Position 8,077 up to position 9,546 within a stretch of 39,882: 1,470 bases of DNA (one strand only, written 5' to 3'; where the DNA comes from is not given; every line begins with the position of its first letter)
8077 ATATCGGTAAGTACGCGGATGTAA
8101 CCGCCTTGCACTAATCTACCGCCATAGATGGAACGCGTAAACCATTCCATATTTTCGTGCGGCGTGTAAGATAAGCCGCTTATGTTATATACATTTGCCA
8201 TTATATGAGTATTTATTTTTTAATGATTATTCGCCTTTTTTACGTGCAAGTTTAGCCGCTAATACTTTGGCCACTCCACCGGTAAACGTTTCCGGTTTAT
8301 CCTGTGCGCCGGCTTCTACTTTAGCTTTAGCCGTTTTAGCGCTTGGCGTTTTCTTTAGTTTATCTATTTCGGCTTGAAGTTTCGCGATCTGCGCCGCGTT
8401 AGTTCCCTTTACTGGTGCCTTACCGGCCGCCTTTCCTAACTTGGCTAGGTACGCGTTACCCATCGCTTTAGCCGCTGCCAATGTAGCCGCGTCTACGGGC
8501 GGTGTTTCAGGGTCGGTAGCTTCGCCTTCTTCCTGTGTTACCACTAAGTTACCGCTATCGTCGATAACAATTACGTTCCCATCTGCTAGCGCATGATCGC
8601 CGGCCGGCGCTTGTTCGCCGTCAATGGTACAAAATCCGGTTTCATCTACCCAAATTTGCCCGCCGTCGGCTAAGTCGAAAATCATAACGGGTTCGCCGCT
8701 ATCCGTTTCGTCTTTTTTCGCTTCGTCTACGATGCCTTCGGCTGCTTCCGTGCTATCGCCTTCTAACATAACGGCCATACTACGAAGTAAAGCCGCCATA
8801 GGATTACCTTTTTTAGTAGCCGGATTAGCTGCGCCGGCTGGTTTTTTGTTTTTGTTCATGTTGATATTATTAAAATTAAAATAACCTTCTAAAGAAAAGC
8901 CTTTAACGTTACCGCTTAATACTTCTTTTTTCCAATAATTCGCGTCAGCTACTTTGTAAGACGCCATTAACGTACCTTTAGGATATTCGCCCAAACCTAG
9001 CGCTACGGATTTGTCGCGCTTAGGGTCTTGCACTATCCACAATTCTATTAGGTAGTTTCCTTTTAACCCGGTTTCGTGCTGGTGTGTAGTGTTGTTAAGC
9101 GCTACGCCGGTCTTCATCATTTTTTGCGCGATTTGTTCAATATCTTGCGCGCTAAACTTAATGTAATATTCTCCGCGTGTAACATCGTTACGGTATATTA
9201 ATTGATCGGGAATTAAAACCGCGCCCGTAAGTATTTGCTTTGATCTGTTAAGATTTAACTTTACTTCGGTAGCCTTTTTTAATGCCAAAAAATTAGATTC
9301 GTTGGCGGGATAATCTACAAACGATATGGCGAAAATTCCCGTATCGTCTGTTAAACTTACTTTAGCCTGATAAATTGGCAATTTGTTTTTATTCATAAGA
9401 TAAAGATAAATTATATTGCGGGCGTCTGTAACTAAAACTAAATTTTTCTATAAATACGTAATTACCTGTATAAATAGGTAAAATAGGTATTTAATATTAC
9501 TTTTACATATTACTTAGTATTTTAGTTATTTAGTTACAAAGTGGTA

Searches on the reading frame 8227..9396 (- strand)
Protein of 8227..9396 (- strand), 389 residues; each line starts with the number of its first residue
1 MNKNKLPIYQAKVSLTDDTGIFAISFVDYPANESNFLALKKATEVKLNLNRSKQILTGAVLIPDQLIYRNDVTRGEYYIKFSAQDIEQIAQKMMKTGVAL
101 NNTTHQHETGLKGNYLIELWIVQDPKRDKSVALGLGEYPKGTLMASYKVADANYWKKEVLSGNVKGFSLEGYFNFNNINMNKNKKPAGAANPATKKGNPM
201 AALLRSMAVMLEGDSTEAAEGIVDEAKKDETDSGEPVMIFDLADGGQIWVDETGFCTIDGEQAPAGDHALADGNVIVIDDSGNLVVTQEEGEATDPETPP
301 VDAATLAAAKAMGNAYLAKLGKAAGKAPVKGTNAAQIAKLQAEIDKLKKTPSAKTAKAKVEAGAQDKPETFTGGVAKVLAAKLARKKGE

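Call 12: search_protein_families(library=phrogs, proteins=[window:8227-9396:-])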
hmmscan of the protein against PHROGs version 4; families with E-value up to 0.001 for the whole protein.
window:8227-9396:- (389 aa): 5 families
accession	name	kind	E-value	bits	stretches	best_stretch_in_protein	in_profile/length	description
phrog_24921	-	unknown function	1.4e-105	354.3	1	6-372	1-339/349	-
phrog_1530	-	other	8.3e-10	39.5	1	38-185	231-361/379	DNA methyltransferase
phrog_3017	-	head and packaging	2.5e-07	31.3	1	21-213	10-183/402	head maturation protease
phrog_15223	-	other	1.8e-06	29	1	81-197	33-138/199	protease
phrog_34096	-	head and packaging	4.4e-05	23.5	1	44-169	124-231/412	head maturation protease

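Call 22: find_related_loci(query=window:8227-9396:-, collection=viral_contigs, flank=3000)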
Query window:8227-9396:- (389 aa) in viral_contigs; peptide patterns used: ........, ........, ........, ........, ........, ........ (x = any residue, [..] = any of these).
12 stretches matched a pattern; 5 encode a relative of the query (tblastn E <= 1e-3); 5 distinct loci.
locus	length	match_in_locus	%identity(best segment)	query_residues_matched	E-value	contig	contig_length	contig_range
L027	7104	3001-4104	55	1-372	1e-118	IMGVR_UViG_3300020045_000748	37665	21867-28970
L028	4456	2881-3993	50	5-386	7e-116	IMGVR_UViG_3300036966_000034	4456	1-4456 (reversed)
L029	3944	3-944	50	58-386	4e-97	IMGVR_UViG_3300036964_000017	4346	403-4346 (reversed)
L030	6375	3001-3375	39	47-173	3e-24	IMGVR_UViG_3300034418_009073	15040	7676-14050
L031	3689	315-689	39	47-173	8e-24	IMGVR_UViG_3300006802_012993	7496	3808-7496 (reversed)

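Call 43: find_related_loci(query=window:8227-9396:-, collection=metagenome_contigs, flank=3000)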
Query window:8227-9396:- (389 aa) in metagenome_contigs; peptide patterns used: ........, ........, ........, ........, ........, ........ (x = any residue, [..] = any of these).
263 stretches matched a pattern; 5 encode a relative of the query (tblastn E <= 1e-3); 5 distinct loci.
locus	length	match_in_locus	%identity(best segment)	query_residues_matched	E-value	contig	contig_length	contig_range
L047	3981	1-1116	50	8-386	2e-115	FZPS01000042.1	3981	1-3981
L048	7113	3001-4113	50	5-386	1e-113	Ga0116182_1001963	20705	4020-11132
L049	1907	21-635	40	174-385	5e-36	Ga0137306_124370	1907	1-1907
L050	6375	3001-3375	39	47-173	2e-24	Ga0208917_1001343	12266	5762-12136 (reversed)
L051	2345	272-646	38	47-173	3e-22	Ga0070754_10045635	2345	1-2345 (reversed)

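Call 53: find_homologous_proteins(query=window:8227-9396:-, max_evalue=1e-30)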
Query window:8227-9396:- (389 aa): 374 proteins with E <= 1e-30 among 8000 candidates; the best 120 are listed.
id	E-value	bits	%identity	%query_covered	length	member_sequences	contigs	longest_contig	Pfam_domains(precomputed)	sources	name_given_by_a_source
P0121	8.9e-251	849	100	100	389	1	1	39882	PF14550.12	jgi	jgi:hypothetical protein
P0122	3.7e-220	749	89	100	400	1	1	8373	-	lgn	-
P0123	3.7e-171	587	69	100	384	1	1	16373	-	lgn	-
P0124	2.1e-170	585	72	100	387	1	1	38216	-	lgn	-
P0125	6.4e-152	524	67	100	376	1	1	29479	-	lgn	-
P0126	7.3e-149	514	65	100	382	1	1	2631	PF14550.12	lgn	-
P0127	7.1e-146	504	63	100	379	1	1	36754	-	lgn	-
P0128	2.4e-143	496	63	98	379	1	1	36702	PF14550.12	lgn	-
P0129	3.0e-143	496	61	100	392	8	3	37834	PF14550.12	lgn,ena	-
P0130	4.4e-143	495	62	100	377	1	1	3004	PF14550.12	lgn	-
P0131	5.7e-143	495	63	100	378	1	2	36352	PF14550.12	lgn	-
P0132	1.3e-142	493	61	100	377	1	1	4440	PF14550.12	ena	-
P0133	2.4e-142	493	62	100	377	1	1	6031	PF14550.12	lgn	-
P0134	8.7e-142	491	61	100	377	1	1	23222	PF14550.12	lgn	-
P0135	2.3e-141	489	63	99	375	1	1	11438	-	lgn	-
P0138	2.6e-138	479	60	99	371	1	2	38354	-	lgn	-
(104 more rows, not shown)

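Call 54: find_encoding_contigs(protein=P0122, flank=4000, max_places=1)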
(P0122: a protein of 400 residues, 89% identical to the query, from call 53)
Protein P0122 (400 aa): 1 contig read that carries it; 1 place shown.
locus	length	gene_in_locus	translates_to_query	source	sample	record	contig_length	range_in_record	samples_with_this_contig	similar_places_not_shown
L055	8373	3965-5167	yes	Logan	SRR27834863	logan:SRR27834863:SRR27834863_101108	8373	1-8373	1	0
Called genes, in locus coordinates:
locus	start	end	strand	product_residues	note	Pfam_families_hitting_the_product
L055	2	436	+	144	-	?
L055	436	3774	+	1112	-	-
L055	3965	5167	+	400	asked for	-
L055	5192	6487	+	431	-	-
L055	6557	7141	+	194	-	-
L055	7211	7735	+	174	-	-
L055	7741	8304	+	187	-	-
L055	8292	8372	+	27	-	?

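Call 55: find_encoding_contigs(protein=P0123, flank=4000, max_places=1)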
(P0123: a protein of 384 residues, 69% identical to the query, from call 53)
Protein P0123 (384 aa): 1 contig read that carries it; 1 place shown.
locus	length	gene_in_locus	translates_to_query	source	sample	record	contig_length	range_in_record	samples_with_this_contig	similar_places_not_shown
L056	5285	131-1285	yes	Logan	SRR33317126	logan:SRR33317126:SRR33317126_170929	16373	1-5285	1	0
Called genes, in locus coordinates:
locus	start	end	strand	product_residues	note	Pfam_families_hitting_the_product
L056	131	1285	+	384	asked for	-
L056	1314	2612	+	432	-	-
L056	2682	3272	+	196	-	-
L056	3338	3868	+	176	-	-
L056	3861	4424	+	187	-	-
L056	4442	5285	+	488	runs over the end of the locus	PF00657:Lipase_GDSL (weak), PF13472:Lipase_GDSL_2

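Call 56: find_encoding_contigs(protein=P0124, flank=10000, max_places=1)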
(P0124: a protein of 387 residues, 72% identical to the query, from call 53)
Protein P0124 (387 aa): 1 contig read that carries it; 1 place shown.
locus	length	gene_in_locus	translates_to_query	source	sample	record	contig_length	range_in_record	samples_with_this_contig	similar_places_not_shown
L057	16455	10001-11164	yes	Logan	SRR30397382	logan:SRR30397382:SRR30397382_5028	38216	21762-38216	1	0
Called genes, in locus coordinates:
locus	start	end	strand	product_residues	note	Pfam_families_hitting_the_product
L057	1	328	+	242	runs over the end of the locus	-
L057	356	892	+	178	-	-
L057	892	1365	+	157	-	-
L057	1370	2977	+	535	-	-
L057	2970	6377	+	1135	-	-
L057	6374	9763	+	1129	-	-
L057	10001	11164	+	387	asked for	-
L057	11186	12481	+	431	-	-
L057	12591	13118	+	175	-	-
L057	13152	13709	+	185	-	-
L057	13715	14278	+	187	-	-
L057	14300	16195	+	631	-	PF13472:Lipase_GDSL_2 (weak)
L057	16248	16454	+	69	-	?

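Call 57: find_encoding_contigs(protein=P0138, flank=4000, max_places=1)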
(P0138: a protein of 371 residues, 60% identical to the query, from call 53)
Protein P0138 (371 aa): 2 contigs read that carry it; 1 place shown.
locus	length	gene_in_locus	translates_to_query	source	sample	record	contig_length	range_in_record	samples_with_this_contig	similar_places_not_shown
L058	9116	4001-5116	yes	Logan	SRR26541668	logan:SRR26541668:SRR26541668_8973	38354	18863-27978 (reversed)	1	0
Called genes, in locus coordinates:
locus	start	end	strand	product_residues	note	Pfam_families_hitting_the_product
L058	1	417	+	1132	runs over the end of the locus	-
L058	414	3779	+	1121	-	-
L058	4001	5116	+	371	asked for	-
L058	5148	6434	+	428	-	-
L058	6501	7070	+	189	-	-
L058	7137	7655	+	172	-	-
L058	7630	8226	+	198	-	-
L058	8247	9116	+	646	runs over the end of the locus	-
